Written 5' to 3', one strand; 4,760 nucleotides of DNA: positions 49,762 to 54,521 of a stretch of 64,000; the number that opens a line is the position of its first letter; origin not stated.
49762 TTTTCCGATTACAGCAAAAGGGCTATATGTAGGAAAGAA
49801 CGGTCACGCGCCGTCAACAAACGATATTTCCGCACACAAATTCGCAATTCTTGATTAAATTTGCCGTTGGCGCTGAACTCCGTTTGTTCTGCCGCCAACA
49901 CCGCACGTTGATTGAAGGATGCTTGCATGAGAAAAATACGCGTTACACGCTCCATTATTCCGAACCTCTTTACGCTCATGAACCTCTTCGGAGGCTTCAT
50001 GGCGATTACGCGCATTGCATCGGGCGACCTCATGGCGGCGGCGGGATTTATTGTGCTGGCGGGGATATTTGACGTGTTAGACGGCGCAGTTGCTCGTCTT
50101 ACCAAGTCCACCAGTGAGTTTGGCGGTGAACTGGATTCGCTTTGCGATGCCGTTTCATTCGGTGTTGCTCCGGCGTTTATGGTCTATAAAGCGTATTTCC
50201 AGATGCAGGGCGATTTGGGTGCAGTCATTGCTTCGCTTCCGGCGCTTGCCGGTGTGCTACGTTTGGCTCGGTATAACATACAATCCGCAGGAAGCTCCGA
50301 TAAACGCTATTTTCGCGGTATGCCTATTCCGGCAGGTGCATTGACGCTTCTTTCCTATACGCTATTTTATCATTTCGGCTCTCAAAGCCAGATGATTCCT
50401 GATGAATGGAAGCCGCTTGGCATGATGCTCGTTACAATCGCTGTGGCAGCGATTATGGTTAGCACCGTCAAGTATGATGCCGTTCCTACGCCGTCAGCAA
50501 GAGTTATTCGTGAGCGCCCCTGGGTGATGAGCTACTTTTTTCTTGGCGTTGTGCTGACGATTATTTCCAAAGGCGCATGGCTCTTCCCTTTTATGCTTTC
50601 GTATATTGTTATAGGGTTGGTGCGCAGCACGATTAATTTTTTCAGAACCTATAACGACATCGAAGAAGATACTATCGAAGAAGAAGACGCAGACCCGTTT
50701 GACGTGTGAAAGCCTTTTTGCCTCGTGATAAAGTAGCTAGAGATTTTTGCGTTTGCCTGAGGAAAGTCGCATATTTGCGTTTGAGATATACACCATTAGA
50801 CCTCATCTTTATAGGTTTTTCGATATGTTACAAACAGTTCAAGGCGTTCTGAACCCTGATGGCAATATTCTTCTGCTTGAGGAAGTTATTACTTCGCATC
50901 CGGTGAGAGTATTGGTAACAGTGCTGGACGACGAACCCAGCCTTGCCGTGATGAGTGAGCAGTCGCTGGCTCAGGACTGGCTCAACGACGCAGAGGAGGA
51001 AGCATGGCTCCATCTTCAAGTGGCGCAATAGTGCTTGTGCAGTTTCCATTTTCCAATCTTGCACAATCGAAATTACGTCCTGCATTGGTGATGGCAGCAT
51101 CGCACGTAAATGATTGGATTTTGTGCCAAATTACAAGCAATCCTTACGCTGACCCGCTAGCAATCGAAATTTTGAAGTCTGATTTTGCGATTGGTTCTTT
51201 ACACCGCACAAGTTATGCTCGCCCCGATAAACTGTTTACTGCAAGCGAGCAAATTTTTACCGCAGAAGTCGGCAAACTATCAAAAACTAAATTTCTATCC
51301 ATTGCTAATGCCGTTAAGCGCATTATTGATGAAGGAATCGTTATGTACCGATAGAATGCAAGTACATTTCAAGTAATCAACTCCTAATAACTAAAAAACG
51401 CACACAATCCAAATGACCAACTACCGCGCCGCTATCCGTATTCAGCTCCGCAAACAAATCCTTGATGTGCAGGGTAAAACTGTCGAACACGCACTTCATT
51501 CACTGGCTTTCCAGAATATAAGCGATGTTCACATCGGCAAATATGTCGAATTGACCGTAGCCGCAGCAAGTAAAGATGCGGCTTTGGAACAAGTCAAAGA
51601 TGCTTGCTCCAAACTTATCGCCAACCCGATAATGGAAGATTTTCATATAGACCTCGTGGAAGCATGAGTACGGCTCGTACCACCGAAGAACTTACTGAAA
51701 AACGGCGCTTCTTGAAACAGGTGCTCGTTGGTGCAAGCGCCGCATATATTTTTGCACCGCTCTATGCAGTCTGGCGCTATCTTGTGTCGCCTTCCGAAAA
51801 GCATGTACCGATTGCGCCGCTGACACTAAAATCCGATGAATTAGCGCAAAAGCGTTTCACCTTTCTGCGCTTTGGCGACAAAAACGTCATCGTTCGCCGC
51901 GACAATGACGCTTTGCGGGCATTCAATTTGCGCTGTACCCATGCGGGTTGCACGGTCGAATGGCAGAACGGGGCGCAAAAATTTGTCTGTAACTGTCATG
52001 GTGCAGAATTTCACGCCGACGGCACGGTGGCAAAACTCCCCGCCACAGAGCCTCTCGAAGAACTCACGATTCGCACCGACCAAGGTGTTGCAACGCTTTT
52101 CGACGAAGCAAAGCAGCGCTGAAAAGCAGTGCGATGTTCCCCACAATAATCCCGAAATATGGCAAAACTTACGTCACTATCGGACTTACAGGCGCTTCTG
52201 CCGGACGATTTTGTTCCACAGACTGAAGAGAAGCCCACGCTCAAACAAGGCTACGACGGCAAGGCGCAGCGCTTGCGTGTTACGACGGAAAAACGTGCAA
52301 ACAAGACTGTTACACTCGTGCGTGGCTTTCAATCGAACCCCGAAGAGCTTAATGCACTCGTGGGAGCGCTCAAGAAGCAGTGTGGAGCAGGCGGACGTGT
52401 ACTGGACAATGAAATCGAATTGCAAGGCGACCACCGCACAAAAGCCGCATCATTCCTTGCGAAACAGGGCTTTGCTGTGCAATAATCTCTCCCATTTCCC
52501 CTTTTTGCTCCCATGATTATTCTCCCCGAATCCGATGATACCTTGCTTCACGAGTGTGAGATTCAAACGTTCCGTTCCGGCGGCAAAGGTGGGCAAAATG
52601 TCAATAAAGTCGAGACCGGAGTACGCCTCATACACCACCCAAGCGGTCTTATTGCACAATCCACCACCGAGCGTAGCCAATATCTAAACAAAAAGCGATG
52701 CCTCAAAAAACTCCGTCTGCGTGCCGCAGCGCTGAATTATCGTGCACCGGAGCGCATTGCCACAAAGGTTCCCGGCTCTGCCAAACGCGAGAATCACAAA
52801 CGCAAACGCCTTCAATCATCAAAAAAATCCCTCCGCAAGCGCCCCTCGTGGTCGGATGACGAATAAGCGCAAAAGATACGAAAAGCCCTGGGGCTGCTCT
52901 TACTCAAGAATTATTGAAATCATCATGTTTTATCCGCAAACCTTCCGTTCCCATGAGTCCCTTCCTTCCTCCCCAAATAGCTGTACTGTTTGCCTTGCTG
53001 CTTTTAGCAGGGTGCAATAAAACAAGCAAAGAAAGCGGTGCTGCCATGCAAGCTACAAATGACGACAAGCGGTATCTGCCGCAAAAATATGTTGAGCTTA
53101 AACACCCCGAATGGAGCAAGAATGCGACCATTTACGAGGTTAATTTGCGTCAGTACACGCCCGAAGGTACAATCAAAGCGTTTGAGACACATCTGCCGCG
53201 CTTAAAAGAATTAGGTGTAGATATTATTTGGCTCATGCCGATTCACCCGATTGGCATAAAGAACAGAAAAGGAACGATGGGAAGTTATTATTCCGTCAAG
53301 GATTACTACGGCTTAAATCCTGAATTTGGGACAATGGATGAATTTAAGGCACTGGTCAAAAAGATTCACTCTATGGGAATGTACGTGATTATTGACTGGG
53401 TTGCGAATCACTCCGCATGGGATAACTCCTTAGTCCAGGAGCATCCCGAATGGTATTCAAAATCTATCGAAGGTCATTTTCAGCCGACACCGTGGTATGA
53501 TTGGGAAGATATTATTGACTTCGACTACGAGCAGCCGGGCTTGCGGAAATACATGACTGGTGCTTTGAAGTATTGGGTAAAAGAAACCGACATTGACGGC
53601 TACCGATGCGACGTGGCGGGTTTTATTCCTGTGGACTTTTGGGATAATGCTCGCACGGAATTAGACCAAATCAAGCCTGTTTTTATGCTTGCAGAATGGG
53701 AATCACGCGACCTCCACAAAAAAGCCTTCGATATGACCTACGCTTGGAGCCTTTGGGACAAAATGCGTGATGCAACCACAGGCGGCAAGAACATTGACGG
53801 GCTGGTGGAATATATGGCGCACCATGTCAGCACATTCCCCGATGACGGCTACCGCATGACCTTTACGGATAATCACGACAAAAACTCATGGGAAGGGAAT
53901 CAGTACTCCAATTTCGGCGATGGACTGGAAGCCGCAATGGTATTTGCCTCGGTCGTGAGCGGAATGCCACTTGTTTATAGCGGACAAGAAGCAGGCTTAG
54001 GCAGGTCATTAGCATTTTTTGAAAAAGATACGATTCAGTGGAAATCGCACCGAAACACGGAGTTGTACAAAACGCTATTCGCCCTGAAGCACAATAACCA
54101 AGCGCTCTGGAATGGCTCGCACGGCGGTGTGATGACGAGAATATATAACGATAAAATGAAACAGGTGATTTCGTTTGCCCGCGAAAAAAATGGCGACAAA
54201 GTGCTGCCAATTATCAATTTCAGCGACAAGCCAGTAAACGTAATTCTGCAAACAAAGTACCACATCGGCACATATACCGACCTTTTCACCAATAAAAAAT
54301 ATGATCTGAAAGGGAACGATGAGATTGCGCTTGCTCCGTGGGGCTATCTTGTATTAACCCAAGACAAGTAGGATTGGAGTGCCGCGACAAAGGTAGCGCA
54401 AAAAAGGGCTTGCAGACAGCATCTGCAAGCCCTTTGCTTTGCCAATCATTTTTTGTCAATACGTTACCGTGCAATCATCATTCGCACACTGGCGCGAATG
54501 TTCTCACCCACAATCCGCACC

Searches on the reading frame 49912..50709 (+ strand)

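Call 90: search_protein_families(library=pfam, proteins=[window:49912-50709:+], max_evalue=0.00001)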
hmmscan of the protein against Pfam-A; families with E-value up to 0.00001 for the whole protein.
window:49912-50709:+ (265 aa): 1 family
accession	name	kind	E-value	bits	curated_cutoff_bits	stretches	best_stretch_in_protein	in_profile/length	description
PF01066.26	CDP-OH_P_transf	-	4.5e-20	73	22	1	15-177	2-146/152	CDP-alcohol phosphatidyltransferase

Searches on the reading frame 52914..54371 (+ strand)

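Call 90: search_protein_families(library=pfam, proteins=[window:52914-54371:+], max_evalue=0.00001)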
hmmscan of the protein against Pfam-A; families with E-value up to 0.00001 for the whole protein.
window:52914-54371:+ (485 aa): 3 families
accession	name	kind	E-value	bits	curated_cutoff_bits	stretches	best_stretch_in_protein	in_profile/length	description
PF00128.31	Alpha-amylase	-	2.8e-33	116.3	22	1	85-378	16-365/446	Alpha amylase, catalytic domain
PF16657.11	Malt_amylase_C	-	4.9e-10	39.8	27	1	405-479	1-74/75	Maltogenic Amylase, C-terminal domain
PF14701.12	hDGE_amylase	-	1.1e-07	31.9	27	1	85-189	19-126/439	Glycogen debranching enzyme, glucanotransferase domain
